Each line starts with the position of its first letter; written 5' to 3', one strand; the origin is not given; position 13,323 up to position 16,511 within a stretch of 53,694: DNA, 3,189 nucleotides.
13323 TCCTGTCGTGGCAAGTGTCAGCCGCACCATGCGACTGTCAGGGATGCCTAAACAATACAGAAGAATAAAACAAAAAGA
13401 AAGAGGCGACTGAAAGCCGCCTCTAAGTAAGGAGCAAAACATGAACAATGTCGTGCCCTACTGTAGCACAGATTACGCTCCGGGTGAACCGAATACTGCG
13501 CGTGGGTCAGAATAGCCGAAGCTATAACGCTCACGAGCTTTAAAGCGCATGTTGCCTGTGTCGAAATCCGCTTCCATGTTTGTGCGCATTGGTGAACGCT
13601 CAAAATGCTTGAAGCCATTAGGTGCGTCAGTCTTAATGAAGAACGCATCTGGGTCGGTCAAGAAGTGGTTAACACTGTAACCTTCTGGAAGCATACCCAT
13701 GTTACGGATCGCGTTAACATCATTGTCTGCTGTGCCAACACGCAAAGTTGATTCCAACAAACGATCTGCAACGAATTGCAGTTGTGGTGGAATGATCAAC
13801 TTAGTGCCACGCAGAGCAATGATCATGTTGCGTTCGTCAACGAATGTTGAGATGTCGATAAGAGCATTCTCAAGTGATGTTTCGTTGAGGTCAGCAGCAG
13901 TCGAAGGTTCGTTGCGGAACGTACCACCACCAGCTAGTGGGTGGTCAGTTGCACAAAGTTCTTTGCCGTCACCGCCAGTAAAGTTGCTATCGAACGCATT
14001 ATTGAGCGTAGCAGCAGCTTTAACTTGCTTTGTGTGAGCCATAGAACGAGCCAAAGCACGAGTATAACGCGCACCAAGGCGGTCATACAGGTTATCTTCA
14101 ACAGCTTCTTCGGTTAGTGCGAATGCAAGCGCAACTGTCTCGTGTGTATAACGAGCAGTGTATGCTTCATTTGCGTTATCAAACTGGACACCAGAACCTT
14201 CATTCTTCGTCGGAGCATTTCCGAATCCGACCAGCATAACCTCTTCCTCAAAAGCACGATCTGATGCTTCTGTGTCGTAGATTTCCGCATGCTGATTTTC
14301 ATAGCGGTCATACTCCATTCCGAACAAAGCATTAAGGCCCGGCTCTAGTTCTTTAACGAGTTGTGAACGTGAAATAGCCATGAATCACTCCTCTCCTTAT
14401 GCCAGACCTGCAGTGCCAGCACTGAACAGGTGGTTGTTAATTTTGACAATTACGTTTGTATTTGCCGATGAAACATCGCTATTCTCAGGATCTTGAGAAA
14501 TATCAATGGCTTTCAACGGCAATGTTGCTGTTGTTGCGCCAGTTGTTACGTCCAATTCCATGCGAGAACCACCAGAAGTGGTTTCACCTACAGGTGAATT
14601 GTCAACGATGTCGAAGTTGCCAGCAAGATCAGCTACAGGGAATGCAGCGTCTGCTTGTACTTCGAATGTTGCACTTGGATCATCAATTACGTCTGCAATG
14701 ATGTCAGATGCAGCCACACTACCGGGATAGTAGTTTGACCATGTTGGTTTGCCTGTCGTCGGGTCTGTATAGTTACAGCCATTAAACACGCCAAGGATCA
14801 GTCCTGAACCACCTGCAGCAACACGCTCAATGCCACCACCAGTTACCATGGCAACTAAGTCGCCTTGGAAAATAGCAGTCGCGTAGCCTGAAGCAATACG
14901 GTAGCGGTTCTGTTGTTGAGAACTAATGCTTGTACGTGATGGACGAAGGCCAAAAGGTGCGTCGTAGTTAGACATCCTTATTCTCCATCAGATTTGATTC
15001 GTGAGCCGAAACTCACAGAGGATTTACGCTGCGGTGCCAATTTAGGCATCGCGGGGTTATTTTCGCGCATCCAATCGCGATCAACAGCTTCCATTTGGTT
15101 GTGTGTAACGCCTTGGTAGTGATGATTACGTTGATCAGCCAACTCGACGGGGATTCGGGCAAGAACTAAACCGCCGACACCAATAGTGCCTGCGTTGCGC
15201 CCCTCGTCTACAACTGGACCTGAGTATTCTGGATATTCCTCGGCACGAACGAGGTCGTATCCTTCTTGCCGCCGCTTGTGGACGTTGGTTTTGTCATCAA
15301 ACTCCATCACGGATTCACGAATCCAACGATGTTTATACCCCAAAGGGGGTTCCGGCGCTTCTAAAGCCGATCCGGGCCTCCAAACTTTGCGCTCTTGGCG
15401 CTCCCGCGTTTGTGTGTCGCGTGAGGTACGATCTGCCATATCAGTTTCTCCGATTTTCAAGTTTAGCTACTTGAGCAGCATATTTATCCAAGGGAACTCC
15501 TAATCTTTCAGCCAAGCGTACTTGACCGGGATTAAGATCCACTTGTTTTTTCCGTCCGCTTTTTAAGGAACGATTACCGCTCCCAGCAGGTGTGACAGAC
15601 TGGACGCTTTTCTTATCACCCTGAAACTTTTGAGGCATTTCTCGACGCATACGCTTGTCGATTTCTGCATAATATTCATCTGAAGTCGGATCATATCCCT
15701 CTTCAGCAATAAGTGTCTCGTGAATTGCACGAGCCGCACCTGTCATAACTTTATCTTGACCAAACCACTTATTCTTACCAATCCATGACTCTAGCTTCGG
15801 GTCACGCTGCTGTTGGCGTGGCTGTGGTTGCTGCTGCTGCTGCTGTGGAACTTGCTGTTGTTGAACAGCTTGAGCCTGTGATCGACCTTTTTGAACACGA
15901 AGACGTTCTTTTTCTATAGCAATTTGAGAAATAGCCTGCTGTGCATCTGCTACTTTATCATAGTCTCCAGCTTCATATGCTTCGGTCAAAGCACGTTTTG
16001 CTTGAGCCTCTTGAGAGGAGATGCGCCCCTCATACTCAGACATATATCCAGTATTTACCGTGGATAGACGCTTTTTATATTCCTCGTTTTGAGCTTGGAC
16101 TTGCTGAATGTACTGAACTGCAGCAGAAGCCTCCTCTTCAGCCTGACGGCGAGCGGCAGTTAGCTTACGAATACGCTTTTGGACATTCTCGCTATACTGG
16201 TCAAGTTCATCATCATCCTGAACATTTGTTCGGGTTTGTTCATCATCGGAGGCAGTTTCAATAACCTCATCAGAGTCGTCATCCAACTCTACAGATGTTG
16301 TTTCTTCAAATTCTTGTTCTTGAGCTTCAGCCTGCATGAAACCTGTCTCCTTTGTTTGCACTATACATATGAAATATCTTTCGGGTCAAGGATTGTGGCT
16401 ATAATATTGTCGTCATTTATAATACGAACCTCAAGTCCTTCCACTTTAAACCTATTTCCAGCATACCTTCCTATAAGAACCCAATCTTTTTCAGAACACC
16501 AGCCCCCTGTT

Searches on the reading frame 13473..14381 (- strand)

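Call 11: search_protein_families(library=phrogs, proteins=[window:13473-14381:-], max_evalue=0.001)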
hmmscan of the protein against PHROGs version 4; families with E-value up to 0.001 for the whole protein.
window:13473-14381:- (302 aa): 3 families
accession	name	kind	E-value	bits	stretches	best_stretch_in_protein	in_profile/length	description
phrog_371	-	head and packaging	1.6e-24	87.7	1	1-151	1-145/303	major head protein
phrog_4523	-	head and packaging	2.4e-07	30.9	1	47-301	401-643/644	major head and protease protein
phrog_133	-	head and packaging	0.00013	21.7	1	11-225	386-589/668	head maturation protease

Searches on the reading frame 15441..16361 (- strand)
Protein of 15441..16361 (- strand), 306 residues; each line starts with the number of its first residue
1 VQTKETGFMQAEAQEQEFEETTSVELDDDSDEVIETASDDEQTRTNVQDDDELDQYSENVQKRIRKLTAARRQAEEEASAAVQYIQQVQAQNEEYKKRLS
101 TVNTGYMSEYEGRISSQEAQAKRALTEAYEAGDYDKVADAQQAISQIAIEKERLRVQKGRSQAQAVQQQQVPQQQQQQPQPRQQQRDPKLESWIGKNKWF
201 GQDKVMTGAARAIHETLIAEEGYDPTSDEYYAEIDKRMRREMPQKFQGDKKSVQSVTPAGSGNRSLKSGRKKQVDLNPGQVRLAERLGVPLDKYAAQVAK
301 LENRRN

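Call 11: search_protein_families(library=phrogs, proteins=[window:15441-16361:-], max_evalue=0.001)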
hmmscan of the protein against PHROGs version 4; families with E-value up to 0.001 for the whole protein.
window:15441-16361:- (306 aa): 1 family
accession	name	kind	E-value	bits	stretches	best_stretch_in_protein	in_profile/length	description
phrog_28737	-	unknown function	4.3e-57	195.2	1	11-298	40-335/341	-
